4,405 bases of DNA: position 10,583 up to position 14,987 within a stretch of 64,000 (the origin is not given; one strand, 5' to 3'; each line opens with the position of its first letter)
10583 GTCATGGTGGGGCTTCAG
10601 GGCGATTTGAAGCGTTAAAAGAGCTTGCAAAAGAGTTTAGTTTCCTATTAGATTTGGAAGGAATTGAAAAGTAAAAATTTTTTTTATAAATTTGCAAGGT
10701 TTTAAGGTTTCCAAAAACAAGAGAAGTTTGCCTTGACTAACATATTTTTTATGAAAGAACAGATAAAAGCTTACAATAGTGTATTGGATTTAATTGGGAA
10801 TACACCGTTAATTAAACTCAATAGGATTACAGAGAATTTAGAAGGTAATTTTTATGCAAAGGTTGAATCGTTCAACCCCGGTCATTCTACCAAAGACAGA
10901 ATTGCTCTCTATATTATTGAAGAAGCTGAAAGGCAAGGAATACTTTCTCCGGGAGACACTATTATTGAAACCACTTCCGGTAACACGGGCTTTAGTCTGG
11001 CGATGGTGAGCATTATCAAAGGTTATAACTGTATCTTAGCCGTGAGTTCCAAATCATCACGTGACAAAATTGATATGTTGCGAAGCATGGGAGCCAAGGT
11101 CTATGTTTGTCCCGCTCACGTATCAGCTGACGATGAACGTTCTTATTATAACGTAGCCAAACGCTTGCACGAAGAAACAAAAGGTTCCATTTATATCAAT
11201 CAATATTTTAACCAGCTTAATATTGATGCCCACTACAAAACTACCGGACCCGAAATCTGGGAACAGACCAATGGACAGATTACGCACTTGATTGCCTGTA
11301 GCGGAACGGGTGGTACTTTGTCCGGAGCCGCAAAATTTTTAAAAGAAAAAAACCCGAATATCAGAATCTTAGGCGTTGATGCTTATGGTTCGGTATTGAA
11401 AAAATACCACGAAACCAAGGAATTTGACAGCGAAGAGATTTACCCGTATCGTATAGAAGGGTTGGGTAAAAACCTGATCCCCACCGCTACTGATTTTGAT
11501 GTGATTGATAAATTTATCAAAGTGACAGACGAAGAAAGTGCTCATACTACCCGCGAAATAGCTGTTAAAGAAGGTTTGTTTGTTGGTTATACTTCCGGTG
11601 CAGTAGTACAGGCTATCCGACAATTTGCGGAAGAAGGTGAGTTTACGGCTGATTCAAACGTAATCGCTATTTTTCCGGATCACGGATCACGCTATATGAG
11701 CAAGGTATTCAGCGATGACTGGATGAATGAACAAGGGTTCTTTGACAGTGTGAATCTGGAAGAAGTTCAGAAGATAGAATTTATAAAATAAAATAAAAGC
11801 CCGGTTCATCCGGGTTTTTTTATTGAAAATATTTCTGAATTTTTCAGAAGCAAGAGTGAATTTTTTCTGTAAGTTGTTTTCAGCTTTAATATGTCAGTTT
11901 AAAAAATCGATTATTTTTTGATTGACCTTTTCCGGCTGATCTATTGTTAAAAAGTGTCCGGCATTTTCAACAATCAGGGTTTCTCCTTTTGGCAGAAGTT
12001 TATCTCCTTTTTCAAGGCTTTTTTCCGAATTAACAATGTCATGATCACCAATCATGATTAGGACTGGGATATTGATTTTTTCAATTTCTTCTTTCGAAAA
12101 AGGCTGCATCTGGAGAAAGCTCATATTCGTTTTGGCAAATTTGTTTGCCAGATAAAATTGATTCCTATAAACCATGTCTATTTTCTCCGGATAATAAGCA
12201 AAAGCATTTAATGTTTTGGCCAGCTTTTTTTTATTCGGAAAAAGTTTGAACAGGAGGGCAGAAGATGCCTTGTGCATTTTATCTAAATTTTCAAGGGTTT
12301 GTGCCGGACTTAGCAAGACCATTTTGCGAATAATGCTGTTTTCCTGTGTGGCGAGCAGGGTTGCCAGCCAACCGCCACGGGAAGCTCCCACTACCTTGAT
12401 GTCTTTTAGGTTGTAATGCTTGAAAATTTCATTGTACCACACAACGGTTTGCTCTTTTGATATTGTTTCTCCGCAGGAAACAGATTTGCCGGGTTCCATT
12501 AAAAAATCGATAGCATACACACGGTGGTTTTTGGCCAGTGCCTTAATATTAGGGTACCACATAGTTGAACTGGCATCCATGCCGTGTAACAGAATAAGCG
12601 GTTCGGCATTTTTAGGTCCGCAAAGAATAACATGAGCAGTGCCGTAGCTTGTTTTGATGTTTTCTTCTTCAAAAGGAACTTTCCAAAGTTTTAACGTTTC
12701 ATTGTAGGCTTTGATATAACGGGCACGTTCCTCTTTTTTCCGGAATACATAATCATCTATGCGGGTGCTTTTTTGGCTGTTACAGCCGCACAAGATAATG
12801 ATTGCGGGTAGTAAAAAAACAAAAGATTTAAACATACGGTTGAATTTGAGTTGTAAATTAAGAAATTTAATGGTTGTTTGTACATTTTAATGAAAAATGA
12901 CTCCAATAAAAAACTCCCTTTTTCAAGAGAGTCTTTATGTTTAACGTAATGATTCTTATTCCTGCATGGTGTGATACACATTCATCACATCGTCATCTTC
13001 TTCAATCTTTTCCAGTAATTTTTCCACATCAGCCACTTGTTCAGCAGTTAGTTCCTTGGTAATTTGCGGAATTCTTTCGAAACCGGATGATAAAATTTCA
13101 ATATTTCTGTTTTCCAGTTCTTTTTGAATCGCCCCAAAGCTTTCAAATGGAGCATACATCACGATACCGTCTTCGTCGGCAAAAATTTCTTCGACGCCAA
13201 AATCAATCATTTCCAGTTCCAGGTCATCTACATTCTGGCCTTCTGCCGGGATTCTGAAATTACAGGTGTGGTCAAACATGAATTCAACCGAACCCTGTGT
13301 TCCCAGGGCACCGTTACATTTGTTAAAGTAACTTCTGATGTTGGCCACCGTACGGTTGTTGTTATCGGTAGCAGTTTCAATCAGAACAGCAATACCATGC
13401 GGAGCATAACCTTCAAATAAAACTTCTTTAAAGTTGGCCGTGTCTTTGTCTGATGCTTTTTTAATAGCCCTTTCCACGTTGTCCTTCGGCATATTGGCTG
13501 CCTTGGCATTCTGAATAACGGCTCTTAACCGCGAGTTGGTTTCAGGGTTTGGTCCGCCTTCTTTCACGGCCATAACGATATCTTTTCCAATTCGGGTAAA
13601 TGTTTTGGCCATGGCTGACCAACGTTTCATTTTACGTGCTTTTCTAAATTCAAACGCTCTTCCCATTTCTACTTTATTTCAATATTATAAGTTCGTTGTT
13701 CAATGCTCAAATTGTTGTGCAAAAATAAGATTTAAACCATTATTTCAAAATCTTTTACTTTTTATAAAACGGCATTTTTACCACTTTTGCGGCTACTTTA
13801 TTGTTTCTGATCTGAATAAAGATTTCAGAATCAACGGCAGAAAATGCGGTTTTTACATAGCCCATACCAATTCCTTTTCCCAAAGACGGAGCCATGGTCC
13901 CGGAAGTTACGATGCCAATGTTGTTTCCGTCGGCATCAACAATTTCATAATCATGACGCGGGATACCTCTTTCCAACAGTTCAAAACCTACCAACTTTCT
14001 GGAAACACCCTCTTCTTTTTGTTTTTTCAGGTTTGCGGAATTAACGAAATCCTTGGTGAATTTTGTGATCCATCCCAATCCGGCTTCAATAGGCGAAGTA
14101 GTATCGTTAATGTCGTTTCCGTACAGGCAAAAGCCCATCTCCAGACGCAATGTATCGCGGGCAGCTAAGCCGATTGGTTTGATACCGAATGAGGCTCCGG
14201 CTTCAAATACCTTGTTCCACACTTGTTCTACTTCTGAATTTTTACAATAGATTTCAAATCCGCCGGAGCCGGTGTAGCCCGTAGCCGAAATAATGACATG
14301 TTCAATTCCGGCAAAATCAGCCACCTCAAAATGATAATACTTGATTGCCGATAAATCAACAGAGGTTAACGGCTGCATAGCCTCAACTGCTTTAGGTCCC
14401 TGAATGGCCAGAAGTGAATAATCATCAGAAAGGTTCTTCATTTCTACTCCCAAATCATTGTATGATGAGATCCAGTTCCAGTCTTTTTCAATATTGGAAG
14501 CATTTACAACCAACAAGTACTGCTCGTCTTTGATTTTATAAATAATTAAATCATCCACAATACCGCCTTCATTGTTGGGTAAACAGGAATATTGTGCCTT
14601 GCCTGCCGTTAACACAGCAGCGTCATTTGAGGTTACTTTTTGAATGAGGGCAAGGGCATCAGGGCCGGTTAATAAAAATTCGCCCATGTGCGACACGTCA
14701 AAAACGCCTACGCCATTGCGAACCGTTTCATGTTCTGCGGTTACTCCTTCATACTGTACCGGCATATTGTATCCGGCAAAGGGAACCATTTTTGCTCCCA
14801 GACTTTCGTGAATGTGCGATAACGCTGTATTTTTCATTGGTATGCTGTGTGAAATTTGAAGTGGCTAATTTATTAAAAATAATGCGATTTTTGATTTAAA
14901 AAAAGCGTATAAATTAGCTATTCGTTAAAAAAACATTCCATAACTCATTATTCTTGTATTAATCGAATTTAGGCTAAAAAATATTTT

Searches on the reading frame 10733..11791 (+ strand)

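Call 84: search_protein_families(library=pfam, proteins=[window:10733-11791:+], max_evalue=0.0001)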
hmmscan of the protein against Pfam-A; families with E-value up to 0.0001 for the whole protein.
window:10733-11791:+ (352 aa): 1 family
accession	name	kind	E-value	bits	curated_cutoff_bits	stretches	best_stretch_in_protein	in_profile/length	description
PF00291.31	PALP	-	3e-79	266.9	35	1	18-316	2-295/295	Pyridoxal-phosphate dependent enzyme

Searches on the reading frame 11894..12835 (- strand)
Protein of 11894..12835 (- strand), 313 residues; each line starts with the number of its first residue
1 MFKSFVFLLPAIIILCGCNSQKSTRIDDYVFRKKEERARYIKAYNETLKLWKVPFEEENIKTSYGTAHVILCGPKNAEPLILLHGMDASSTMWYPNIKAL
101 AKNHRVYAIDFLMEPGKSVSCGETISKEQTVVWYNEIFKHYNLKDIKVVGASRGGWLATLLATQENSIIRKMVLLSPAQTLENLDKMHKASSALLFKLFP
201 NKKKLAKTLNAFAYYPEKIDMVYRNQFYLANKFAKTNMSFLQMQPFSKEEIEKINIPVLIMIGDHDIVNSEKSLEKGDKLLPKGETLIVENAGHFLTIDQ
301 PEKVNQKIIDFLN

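Call 84: search_protein_families(library=pfam, proteins=[window:11894-12835:-], max_evalue=0.0001)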
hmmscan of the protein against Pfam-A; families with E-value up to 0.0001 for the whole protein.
window:11894-12835:- (313 aa): 4 families
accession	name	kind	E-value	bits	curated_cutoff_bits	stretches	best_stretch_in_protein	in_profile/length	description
PF00561.26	Abhydrolase_1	-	8.6e-21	75.1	25.8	1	79-300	2-244/245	alpha/beta hydrolase fold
PF12146.15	Hydrolase_4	-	8.2e-14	51.9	27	1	81-276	8-212/239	Serine aminopeptidase, S33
PF12697.13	Abhydrolase_6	-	1e-11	46.3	26.3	1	80-306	1-216/217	Alpha/beta hydrolase family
PF03096.20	Ndr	-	1.9e-06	27.3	23.3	1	57-312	1-276/283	Ndr family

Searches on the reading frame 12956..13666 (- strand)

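Call 84: search_protein_families(library=pfam, proteins=[window:12956-13666:-], max_evalue=0.0001)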
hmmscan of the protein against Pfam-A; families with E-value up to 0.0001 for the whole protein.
window:12956-13666:- (236 aa): 2 families
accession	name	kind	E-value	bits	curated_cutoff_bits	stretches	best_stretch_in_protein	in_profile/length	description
PF01709.26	Transcrip_reg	-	2.1e-49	167.8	27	1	79-234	1-160/160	TACO1/YebC second and third domain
PF20772.2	TACO1_YebC_N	-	5.8e-28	97.6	36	1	4-73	2-72/73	TACO1/YebC protein N-terminal domain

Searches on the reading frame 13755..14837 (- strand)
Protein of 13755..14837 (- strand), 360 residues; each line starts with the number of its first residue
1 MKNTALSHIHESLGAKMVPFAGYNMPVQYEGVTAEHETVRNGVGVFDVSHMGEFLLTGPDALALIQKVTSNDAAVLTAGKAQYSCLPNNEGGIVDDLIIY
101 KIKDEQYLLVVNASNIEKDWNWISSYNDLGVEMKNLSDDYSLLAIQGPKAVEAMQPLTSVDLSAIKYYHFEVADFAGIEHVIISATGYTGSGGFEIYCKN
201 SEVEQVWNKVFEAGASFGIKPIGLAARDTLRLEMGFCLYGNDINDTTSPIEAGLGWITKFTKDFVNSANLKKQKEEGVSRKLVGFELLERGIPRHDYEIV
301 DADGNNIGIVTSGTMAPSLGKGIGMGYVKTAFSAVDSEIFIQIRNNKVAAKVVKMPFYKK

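Call 85: search_protein_families(library=pfam, proteins=[window:13755-14837:-], max_evalue=0.0001)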
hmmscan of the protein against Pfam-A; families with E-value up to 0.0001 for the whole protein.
window:13755-14837:- (360 aa): 2 families
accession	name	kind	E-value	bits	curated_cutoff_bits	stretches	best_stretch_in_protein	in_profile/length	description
PF01571.26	GCV_T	-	1e-91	307.2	25.6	1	7-256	2-254/255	Aminomethyltransferase folate-binding domain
PF08669.17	GCV_T_C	-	1.1e-25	89.7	25.9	1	280-359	1-80/80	Glycine cleavage T-protein C-terminal barrel domain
